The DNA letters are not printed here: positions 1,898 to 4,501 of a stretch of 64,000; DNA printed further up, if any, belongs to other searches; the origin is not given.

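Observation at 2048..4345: Wzz/BY-kinase-like chain-length regulator that ends in an FHA domain instead of a tyrosine cluster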

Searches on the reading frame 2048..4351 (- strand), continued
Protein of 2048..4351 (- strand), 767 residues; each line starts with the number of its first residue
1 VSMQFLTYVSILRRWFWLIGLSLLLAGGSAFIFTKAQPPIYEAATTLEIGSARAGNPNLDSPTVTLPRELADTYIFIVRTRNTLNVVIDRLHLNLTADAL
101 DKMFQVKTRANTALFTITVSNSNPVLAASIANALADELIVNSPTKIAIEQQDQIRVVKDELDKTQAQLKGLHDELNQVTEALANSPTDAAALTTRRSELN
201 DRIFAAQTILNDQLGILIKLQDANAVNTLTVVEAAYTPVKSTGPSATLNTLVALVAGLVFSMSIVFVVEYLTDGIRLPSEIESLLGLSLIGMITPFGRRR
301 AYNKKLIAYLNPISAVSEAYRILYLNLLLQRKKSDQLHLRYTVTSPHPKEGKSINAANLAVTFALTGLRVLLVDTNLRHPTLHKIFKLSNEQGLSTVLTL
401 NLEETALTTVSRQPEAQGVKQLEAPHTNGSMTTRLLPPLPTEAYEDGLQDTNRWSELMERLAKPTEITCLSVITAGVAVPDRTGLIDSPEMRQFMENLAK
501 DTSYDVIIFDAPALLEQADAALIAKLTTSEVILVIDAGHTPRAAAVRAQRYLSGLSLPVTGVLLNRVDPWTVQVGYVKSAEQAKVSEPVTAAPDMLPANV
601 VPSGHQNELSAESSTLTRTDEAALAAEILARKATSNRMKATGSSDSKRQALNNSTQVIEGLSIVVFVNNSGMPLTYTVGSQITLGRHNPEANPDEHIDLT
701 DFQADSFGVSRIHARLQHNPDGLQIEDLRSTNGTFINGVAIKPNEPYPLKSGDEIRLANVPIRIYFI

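Call 22: search_protein_representatives(protein=window:2048-4351:-)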
Query: 767 residues. Proteins with E-value up to 0.001 (for the whole library): 63768; up to 1e-10: 27852; up to 1e-30: 1723. The best 150 are listed.
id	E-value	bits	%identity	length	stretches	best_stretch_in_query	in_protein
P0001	0.0e+00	1655.4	100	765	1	3-767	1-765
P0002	1.4e-191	654.9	56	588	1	3-593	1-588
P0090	3.6e-151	521.3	41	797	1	3-767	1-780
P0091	5.0e-104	365.5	39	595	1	4-576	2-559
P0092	9.8e-104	364.6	37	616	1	3-577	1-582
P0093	5.4e-91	322.5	34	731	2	4-401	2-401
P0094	6.8e-90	318.8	37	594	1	5-574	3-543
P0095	3.8e-89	316.4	34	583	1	1-582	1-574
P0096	1.4e-88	314.5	35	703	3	3-399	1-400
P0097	2.9e-87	310.1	35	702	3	3-400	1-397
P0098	7.8e-87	308.7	38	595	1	3-576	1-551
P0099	2.0e-85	304.1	37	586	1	3-568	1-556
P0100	2.0e-84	300.8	37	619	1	25-577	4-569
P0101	6.5e-84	299.0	39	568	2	6-401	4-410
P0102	1.9e-81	290.9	36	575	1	3-575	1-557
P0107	5.9e-77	276.0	31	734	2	4-398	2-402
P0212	8.8e-55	202.8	31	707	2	4-399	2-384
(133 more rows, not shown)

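Call 26: find_homologous_proteins(query=A1, max_evalue=1e-20)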
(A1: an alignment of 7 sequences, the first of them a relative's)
Query A1 (7 sequences) (765 aa, profile of the alignment): 31 proteins with E <= 1e-20 among 8000 candidates.
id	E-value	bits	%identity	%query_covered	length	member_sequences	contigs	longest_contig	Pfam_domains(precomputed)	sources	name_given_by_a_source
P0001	1.0e-281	955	100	100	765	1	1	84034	PF02706.21,PF10609.16,PF01656.30,PF00498.32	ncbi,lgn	-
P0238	4.3e-184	632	38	74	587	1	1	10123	PF02706.21,PF10609.16,PF01656.30,PF13614.13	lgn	-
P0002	1.2e-173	597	56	77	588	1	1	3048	PF02706.21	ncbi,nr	ncbi:MAG TPA: Wzz/FepE/Etk N-terminal domain-containing protein, partial [Aggregatilineaceae bacteri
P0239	3.6e-98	348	28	74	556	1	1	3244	PF02706.21,PF10609.16,PF01656.30,PF13614.13,PF13807.12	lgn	-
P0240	1.4e-89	319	27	51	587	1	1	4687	PF02706.21,PF10609.16,PF01656.30,PF13614.13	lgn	-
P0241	5.4e-85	304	28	45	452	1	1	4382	PF02706.21,PF10609.16,PF01656.30,PF13614.13,PF09140.18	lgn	-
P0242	2.6e-83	299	28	59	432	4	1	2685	PF10609.16,PF01656.30,PF13614.13,PF09140.18,PF02374.22,PF13807.12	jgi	jgi:non-specific protein-tyrosine kinase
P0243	5.4e-75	271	29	46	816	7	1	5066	PF02706.21,PF10609.16,PF01656.30,PF13614.13,PF13807.12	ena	-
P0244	2.3e-70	256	27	47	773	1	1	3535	PF02706.21,PF10609.16,PF01656.30,PF13614.13,PF09140.18,PF13807.12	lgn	-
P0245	3.3e-69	252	28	45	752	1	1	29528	PF10609.16,PF01656.30,PF13614.13,PF13807.12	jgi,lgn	jgi:capsular exopolysaccharide synthesis family protein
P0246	3.2e-68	249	27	49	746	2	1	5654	PF02706.21,PF10609.16,PF01656.30,PF13614.13,PF09140.18,PF06564.19,PF13807.12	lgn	-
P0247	9.4e-68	247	26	49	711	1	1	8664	PF02706.21,PF10609.16,PF01656.30,PF13614.13,PF09140.18,PF13807.12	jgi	-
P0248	2.2e-65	239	31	24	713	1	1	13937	PF02706.21,PF10609.16,PF01656.30,PF13614.13,PF25199.2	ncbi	-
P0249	3.7e-62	229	28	45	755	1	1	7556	PF02706.21,PF10609.16,PF01656.30,PF13614.13,PF13807.12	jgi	-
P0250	1.1e-59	221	33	30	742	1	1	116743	PF02706.21,PF10609.16,PF01656.30,PF13614.13,PF09140.18,PF13807.12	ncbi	ncbi:MAG: polysaccharide biosynthesis tyrosine autokinase [Cyanobacteria bacterium P01_H01_bin.21]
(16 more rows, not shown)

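Call 27: find_encoding_contigs(protein=P0090, flank=10000, max_places=3)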
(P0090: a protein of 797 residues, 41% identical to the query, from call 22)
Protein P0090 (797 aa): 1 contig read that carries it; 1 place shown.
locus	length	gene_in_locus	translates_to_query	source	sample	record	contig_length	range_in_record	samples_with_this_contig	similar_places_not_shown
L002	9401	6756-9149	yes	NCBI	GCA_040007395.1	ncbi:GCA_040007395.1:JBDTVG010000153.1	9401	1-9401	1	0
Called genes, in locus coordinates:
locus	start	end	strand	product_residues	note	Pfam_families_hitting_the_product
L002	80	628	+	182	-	-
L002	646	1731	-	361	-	PF03734:YkuD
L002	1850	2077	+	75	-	-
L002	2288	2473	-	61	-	-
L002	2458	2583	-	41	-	-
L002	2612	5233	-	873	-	PF01624:MutS_I, PF05188:MutS_II, PF05192:MutS_III, PF05190:MutS_IV, PF00488:MutS_V, PF27441:MutS_C (faint)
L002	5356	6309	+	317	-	PF00480:ROK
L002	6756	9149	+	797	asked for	PF13614:AAA_31 (faint), PF01656:CbiA, PF10609:ParA (faint), PF00498:FHA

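Call 28: find_encoding_contigs(protein=P0097, flank=10000, max_places=3)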
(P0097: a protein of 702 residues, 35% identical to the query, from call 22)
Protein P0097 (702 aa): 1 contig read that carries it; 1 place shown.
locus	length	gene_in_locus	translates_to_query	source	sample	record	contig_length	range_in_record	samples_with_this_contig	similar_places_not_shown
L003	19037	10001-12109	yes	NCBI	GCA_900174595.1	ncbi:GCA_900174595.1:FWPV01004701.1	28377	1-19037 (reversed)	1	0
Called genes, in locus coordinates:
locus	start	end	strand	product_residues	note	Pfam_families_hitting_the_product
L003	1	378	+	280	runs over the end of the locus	PF02645:DegV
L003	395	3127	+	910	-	PF17191:RecG_wedge, PF01336:tRNA_anti-codon, PF00270:DEAD, PF04851:ResIII (weak), PF00271:Helicase_C, PF19833:RecG_dom3_C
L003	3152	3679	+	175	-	PF01467:CTP_transf_like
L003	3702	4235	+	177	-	-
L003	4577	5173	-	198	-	PF02634:FdhD-NarQ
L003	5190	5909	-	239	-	PF13510:Fer2_4, PF00111:Fer2, PF12838:Fer4_7, PF13237:Fer4_10 (faint), PF13187:Fer4_9 (weak), PF00037:Fer4 (weak)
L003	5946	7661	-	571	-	PF01257:2Fe-2S_thioredx, PF01512:Complex1_51K, PF10531:SLBB, PF22461:SLBB_2 (weak), PF10589:NADH_4Fe-4S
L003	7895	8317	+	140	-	PF04134:DCC1-like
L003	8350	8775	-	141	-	PF00072:Response_reg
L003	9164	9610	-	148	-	-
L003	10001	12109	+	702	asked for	PF02706:Wzz (faint), PF13614:AAA_31 (faint), PF01656:CbiA, PF00498:FHA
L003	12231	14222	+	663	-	PF13727:CoA_binding_3, PF01073:3Beta_HSD, PF01370:Epimerase, PF02719:Polysacc_synt_2, PF04321:RmlD_sub_bind, PF16363:GDP_Man_Dehyd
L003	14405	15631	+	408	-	PF00155:Aminotran_1_2, PF01041:DegT_DnrJ_EryC1, PF01053:Cys_Met_Meta_PP, PF01212:Beta_elim_lyase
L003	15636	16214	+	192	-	PF02397:Bac_transf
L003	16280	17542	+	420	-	PF01943:Polysacc_synt, PF13440:Polysacc_synt_3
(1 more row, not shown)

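Call 29: find_encoding_contigs(protein=P0093, flank=10000, max_places=3)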
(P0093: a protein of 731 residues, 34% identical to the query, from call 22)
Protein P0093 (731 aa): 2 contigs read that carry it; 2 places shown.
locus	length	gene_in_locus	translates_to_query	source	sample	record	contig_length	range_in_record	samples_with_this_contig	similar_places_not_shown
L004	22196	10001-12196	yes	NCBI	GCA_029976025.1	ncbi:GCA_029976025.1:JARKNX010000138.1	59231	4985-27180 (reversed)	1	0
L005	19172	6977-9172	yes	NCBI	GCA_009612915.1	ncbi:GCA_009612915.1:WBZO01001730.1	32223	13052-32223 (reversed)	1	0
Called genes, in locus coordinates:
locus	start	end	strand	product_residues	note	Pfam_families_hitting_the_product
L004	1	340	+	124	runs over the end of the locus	-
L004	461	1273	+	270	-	PF00005:ABC_tran, PF13304:AAA_21 (faint)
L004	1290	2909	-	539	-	PF22842:Pel9A-like_beta_helix (faint), PF05048:NosD (faint), PF13229:Beta_helix (weak)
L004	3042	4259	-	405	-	-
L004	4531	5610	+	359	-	PF05222:AlaDh_PNT_N, PF01262:AlaDh_PNT_C, PF01266:DAO (weak), PF02737:3HCDH_N (weak)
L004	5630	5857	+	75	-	-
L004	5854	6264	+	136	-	PF01850:PIN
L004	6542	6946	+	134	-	PF08211:dCMP_cyt_deam_2, PF00383:dCMP_cyt_deam_1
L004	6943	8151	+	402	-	PF01306:LacY_symp, PF03825:Nuc_H_symport, PF07690:MFS_1, PF12832:MFS_1_like, PF07690:MFS_1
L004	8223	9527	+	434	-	PF13231:PMT_2 (weak)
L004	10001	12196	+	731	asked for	PF02706:Wzz (weak), PF13500:AAA_26 (faint), PF01656:CbiA, PF10609:ParA (faint), PF13614:AAA_31 (weak), PF00498:FHA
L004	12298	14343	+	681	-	PF13727:CoA_binding_3, PF08659:KR (faint), PF01073:3Beta_HSD, PF01370:Epimerase, PF02719:Polysacc_synt_2, PF04321:RmlD_sub_bind, PF13460:NAD_binding_10 (weak), PF16363:GDP_Man_Dehyd, +2 more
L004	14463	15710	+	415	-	PF00155:Aminotran_1_2 (weak), PF01041:DegT_DnrJ_EryC1, PF01212:Beta_elim_lyase, PF01053:Cys_Met_Meta_PP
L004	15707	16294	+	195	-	PF02397:Bac_transf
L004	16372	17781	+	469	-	PF07992:Pyr_redox_2 (faint), PF00890:FAD_binding_2 (faint), PF01266:DAO, PF01593:Amino_oxidase, PF13450:NAD_binding_8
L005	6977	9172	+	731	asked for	PF02706:Wzz (weak), PF13500:AAA_26 (faint), PF01656:CbiA, PF10609:ParA (faint), PF13614:AAA_31 (weak), PF00498:FHA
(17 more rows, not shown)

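Call 30: find_encoding_contigs(protein=P0096, flank=10000, max_places=3)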
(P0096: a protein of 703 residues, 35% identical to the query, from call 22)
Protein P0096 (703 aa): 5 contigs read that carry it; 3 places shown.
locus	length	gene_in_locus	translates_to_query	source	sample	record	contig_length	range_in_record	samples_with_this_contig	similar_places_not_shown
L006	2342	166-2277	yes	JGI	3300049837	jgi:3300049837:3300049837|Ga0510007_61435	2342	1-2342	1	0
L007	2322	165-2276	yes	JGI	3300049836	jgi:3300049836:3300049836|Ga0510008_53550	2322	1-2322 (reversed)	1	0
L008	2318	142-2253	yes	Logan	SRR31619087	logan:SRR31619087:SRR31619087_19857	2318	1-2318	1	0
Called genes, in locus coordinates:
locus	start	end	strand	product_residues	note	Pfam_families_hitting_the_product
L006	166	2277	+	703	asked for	PF02706:Wzz (weak), PF01656:CbiA, PF10609:ParA (weak), PF13614:AAA_31, PF00498:FHA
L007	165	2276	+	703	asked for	PF02706:Wzz (weak), PF01656:CbiA, PF10609:ParA (weak), PF13614:AAA_31, PF00498:FHA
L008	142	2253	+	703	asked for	PF02706:Wzz (weak), PF01656:CbiA, PF10609:ParA (weak), PF13614:AAA_31, PF00498:FHA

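Call 31: find_encoding_contigs(protein=P0107, flank=10000, max_places=3)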
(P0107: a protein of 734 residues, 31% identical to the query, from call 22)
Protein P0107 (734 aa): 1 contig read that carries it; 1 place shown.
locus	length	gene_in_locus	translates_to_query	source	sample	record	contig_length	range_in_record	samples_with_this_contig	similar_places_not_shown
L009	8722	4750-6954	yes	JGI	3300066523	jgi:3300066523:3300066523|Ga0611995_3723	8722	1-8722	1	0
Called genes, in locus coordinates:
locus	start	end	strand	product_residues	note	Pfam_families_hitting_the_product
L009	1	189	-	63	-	?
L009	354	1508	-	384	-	PF13439:Glyco_transf_4, PF20706:GT4-conflict, PF00534:Glycos_transf_1, PF13692:Glyco_trans_1_4, PF13524:Glyco_trans_1_2 (weak)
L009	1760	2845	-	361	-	PF03016:Exostosin_GT47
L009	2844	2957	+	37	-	-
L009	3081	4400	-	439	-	PF04577:Glyco_transf_61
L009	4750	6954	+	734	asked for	PF02706:Wzz (weak), PF01656:CbiA, PF10609:ParA, PF13614:AAA_31 (weak), PF00498:FHA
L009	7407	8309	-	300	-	PF13411:MerR_1 (weak)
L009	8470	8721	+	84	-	?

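Call 32: find_encoding_contigs(protein=P0212, flank=10000, max_places=3)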
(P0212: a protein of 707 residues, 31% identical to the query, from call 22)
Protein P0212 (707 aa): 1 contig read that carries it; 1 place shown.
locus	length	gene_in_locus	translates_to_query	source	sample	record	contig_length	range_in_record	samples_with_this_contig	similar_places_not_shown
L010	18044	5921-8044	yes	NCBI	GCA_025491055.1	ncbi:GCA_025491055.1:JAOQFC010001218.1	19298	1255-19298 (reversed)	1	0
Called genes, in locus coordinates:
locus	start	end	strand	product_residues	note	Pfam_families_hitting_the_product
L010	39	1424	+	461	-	PF04932:Wzy_C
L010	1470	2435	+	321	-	PF13469:Sulfotransfer_3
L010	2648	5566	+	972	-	PF01011:PQQ (faint), PF13360:PQQ_2, PF13570:Beta-prop_ACSF4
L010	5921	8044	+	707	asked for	PF01656:CbiA, PF09140:MipZ (weak), PF10609:ParA, PF13614:AAA_31, PF00498:FHA, PF16697:Yop-YscD_cpl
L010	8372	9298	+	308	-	PF01073:3Beta_HSD, PF01370:Epimerase, PF02719:Polysacc_synt_2 (faint), PF04321:RmlD_sub_bind, PF05368:NmrA, PF07993:NAD_binding_4 (faint), PF13460:NAD_binding_10, PF16363:GDP_Man_Dehyd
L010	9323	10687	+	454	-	PF00884:Sulfatase, PF01663:Phosphodiest (weak), PF02995:DUF229 (weak), PF16347:SGSH_C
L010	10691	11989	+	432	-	PF13439:Glyco_transf_4, PF13579:Glyco_trans_4_4, PF20706:GT4-conflict (weak), PF00534:Glycos_transf_1, PF13692:Glyco_trans_1_4, PF13524:Glyco_trans_1_2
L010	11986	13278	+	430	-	PF13439:Glyco_transf_4, PF13579:Glyco_trans_4_4 (weak), PF20706:GT4-conflict, PF00534:Glycos_transf_1, PF13692:Glyco_trans_1_4, PF13524:Glyco_trans_1_2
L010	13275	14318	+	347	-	PF00535:Glycos_transf_2, PF10111:Glyco_tranf_2_2, PF13641:Glyco_tranf_2_3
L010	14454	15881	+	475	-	-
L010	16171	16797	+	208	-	PF01663:Phosphodiest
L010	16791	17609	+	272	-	PF01663:Phosphodiest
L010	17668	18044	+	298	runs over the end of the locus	PF00535:Glycos_transf_2, PF13641:Glyco_tranf_2_3, PF13632:Glyco_trans_2_3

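Call 33: list_cluster_members(proteins=[P0001, P0090, P0093, P0096, P0097, P0107, P0212, P0091, P0092])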
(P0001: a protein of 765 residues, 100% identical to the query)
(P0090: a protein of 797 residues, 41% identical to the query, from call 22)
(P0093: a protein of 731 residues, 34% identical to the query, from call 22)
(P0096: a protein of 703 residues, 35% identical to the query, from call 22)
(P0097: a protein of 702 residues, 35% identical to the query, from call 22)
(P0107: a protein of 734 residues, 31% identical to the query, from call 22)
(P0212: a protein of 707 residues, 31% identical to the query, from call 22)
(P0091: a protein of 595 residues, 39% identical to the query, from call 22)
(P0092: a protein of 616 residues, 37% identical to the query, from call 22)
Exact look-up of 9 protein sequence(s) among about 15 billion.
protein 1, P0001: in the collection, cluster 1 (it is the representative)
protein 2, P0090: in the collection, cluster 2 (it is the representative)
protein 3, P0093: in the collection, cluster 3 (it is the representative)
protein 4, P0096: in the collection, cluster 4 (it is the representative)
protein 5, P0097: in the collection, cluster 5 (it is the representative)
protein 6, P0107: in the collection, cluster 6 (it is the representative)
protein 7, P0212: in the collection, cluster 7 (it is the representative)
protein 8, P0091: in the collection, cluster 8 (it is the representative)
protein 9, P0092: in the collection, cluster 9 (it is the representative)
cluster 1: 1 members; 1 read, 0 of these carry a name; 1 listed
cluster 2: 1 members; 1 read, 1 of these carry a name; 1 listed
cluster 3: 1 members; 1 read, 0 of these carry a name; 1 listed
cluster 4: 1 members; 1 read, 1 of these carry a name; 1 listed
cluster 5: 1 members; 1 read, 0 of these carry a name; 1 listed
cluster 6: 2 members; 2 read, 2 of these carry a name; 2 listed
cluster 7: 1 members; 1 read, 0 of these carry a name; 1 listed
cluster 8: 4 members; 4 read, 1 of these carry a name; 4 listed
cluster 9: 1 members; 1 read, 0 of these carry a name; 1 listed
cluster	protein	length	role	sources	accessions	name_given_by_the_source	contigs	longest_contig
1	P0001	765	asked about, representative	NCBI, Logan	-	-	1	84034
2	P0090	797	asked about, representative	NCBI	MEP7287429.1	MAG: FHA domain-containing protein [Chloroflexota bacterium]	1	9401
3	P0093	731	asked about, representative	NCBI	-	-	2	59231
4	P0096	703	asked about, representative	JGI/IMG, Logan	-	non-specific protein-tyrosine kinase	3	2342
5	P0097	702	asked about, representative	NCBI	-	-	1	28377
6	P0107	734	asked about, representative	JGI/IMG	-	capsular exopolysaccharide synthesis family protein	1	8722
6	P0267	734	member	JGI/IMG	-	capsular exopolysaccharide synthesis family protein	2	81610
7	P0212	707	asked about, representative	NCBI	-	-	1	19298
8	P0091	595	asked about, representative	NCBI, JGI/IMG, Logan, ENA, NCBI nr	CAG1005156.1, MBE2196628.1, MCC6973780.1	MAG: AAA family ATPase [Anaerolinea sp.] | AAA family ATPase [Anaerolinea sp.]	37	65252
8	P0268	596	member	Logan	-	-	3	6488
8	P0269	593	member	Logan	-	-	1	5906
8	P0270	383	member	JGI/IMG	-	-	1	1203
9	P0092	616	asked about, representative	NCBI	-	-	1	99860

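Call 47: predict_structure(alignment_id=A2)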
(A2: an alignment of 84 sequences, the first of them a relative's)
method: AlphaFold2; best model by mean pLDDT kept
length: 765 residues; sequences in the alignment: 84
mean_pLDDT: 85.3   pTM: 0.59
mean pLDDT of the five models: 85.3, 84.8, 84.7, 84.6, 84.4
residues with pLDDT >= 90: 528; 70-90: 97; 50-70: 43; < 50: 97
segments of 3 or more residues with pLDDT < 50: 415-422, 424-433, 439-442, 573-618, 629-656
pLDDT, mean of each block of 10 residues (from residue 1): 82 95 97 96 93 77 90 97 98 98 95 97 98 95 75 93 95 93 85 94 94 90 90 97 94 96 92 94 97 90 93 96 95 93 97 98 98 96 97 87 62 49 44 49 63 93 98 89 90 95 97 96 97 97 98 98 92 50 45 42 34 42 53 37 33 56 89 94 97 96 96 95 97 98 97 97 92
secondary structure, 60 per line:
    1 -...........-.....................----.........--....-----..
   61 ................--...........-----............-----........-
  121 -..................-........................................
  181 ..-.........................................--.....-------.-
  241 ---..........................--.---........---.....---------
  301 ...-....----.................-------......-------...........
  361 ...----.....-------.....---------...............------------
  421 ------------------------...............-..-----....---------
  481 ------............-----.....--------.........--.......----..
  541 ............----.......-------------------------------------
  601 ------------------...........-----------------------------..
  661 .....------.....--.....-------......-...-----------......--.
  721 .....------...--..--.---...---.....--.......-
elements in order (helices of 4 or more, strands of 3 or more residues): H2-12 H14-34 E39-47 H50-53 H59-76 H79-89 H95-101 E102-106 E112-119 H122-139 H141-182 H184-224 E227-231 H244-269 H276-283 E287-291 H305-308 H313-329 E337-342 H350-363 E368-372 H380-384 H394-408 H445-459 E468-471 H487-498 E504-508 H517-525 E528-534 H540-552 E557-563 H619-629 E659-665 E672-676 E679-683 E694-696 E712-717 E720-725 E732-734 E745-747 E751-755 E758-764
